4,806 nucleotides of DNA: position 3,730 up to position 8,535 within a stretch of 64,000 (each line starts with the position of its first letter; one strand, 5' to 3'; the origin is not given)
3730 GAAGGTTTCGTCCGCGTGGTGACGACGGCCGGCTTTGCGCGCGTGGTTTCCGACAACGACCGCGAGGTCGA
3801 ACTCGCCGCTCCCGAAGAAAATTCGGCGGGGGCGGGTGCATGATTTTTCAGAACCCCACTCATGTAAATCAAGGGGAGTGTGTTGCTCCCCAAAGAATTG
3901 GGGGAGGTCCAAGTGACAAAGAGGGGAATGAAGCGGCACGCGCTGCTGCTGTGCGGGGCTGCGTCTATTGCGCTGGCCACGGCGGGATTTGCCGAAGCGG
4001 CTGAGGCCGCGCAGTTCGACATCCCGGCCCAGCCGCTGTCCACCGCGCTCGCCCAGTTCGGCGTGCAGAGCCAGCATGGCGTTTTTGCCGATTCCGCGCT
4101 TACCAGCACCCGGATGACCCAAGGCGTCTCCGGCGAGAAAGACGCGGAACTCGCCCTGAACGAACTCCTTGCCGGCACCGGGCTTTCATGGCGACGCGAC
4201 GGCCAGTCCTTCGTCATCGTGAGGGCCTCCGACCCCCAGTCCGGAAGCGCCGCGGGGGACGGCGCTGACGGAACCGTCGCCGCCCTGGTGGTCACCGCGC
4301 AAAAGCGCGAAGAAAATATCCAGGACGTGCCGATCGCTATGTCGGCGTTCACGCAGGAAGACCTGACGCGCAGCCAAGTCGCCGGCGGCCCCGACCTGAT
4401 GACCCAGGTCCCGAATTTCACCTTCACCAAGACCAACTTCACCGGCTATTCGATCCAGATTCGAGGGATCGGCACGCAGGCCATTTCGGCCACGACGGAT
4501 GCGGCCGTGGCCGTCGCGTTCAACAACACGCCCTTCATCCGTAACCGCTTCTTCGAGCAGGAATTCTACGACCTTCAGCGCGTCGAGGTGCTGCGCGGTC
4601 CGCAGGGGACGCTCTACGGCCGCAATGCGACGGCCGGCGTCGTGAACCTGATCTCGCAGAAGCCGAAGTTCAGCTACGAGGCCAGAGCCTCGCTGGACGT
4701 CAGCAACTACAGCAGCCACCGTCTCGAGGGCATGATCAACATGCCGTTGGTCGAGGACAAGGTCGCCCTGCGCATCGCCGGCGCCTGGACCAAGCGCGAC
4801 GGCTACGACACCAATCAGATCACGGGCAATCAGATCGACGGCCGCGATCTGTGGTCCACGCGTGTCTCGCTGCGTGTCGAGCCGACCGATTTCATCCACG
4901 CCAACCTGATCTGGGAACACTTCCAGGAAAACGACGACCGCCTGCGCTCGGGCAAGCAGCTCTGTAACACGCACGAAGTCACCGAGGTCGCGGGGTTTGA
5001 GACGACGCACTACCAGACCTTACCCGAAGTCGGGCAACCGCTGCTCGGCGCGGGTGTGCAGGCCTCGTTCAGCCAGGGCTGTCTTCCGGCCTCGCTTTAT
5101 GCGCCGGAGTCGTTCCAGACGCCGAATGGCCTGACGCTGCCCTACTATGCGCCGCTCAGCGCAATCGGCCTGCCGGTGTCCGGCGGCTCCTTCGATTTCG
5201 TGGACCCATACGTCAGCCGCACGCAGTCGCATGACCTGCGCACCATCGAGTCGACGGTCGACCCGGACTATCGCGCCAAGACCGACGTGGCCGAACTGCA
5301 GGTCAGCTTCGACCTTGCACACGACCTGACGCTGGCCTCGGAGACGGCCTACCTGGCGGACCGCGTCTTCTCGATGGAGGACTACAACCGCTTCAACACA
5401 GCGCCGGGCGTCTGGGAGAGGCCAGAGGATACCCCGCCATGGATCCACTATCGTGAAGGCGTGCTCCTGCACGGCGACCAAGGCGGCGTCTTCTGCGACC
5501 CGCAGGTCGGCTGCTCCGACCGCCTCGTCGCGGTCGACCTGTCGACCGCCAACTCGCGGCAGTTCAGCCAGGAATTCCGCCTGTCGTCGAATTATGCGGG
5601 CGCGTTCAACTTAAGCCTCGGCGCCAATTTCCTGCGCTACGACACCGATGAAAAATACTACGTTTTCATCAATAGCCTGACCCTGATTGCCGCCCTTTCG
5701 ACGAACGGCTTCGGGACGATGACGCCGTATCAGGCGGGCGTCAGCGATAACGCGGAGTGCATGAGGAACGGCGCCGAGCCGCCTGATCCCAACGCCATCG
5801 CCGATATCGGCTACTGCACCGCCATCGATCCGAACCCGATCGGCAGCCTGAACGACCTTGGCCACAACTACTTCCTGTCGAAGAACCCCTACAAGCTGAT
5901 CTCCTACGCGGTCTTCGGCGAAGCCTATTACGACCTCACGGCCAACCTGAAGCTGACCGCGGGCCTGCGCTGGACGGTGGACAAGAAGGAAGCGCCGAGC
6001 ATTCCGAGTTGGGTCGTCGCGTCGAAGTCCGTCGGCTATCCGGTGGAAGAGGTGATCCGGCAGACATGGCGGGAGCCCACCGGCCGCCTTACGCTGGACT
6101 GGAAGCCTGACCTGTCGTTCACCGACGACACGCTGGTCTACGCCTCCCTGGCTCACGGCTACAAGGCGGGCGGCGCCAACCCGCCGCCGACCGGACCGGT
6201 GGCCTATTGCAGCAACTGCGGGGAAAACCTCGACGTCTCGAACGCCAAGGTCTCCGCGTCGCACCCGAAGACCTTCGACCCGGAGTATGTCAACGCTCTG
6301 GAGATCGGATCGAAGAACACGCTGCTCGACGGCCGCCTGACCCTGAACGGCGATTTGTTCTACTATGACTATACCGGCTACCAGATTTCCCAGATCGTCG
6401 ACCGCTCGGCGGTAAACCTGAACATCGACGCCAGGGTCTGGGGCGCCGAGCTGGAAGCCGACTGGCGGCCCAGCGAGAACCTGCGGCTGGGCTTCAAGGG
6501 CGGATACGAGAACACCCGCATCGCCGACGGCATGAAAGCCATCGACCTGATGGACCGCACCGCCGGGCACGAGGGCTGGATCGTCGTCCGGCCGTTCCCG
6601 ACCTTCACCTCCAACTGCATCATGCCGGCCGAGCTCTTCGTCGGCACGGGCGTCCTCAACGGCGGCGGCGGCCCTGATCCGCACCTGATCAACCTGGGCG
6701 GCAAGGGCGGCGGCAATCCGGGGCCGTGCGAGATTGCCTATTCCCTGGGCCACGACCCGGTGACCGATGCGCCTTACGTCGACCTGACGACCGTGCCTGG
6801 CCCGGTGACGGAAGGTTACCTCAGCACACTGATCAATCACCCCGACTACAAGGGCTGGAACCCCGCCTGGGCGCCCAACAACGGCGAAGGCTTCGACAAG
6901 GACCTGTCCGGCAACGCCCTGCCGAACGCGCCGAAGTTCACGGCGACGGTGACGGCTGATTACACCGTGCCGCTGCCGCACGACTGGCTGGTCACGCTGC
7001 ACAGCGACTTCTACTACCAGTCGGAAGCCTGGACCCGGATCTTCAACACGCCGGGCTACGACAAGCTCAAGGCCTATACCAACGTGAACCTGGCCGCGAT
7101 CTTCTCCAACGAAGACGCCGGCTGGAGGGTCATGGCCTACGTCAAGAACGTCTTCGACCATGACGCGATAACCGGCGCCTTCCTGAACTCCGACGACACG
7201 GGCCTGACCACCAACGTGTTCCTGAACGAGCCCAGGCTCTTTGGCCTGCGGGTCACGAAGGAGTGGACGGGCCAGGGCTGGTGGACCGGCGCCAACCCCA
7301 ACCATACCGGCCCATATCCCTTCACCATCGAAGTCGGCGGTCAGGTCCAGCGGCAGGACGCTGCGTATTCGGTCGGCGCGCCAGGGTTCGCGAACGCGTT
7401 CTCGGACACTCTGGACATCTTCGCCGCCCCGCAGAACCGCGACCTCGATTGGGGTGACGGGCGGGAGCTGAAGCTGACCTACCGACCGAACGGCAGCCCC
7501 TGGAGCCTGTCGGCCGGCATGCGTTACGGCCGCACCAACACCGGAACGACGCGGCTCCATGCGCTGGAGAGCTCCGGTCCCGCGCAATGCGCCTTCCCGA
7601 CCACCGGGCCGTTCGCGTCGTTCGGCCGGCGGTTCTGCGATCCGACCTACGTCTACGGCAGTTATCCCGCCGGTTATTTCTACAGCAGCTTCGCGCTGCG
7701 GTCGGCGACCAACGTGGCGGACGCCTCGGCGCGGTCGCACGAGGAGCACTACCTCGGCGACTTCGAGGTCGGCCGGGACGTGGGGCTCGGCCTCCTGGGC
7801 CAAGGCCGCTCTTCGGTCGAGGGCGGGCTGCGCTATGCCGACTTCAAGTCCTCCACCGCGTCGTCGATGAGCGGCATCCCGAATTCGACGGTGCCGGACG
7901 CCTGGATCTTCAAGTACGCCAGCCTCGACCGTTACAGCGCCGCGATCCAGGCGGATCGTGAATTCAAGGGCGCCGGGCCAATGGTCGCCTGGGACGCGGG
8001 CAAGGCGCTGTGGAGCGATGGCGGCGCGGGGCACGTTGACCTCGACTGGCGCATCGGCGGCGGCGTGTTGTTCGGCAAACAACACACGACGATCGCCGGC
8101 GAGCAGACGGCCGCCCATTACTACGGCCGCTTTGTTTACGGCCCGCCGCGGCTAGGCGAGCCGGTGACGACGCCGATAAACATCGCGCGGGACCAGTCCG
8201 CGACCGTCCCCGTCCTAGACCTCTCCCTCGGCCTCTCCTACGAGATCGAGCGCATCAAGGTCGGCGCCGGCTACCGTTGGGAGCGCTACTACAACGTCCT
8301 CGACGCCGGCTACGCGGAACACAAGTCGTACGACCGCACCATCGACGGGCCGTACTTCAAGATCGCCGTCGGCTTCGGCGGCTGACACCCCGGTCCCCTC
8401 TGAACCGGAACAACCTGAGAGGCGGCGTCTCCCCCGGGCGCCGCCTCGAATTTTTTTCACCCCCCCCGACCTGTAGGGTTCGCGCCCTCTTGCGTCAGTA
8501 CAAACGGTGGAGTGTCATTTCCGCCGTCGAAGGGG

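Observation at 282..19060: Four sibling hairpin+terminator elements after every TBDR: candidate 3'-derived sRNA family with an anti-RBS seed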

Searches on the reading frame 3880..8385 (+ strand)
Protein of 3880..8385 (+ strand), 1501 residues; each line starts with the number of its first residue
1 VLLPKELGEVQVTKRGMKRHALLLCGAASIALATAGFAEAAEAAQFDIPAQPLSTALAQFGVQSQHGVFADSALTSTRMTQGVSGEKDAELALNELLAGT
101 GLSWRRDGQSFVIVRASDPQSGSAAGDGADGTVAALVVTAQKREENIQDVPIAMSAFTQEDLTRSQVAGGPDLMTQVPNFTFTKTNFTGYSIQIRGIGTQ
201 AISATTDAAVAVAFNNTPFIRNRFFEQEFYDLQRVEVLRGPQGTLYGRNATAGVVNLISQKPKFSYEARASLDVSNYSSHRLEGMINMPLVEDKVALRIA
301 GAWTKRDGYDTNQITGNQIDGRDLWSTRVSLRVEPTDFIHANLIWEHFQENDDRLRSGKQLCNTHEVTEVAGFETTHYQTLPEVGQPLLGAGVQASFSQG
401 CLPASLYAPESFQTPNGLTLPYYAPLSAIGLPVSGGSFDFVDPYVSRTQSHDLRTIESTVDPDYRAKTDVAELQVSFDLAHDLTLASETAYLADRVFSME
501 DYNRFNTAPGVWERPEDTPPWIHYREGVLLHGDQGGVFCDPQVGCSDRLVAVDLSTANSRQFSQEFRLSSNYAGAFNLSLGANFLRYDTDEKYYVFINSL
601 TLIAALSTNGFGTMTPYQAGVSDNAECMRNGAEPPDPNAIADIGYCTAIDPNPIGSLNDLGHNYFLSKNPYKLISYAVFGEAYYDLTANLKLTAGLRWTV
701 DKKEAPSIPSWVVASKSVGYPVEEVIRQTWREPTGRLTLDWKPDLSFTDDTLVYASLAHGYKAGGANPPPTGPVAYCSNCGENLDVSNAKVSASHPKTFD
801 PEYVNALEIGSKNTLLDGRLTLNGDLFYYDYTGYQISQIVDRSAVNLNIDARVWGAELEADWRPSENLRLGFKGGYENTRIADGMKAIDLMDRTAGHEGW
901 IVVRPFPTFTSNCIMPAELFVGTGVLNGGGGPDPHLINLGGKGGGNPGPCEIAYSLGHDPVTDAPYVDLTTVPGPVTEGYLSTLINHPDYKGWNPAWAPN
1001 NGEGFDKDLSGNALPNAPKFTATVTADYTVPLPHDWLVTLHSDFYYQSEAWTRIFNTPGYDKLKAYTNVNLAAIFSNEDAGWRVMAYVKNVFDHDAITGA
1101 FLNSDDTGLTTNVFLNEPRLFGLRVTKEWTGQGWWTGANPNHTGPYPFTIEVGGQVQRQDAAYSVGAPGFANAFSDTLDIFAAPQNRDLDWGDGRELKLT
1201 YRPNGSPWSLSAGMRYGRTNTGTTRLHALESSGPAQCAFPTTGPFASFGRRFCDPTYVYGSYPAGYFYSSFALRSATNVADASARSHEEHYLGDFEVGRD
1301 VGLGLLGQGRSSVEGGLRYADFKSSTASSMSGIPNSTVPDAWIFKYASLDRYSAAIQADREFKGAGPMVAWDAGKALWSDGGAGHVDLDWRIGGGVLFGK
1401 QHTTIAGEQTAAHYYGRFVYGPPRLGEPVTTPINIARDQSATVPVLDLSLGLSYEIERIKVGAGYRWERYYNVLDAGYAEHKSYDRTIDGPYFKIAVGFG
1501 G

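Call 8: search_protein_families(library=pfam, proteins=[window:3880-8385:+])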
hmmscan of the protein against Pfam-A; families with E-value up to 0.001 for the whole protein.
window:3880-8385:+ (1501 aa): 4 families
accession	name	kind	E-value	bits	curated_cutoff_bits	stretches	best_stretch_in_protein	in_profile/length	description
PF00593.30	TonB_dep_Rec_b-barrel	-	2.2e-27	97.4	27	2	557-878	72-347/436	TonB dependent receptor-like, beta-barrel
PF07715.20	Plug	-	5.7e-15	56.2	23.9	1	147-254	2-107/107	TonB-dependent Receptor Plug Domain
PF05150.18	Legionella_OMP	-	1.5e-12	47.5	25.4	1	1272-1496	84-278/281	Legionella pneumophila major outer membrane protein precursor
PF07660.19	STN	-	4.3e-07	30.1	28.4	1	68-115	3-51/52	Secretin and TonB N terminus short domain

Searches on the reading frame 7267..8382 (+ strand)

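Call 80: search_protein_families(library=pfam, proteins=[window:7267-8382:+], max_evalue=0.01)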
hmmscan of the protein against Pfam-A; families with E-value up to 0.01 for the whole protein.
window:7267-8382:+ (372 aa): 1 family
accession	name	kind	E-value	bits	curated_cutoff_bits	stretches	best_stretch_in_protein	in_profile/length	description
PF05150.18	Legionella_OMP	-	7.5e-14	51.8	25.4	1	95-367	78-278/281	Legionella pneumophila major outer membrane protein precursor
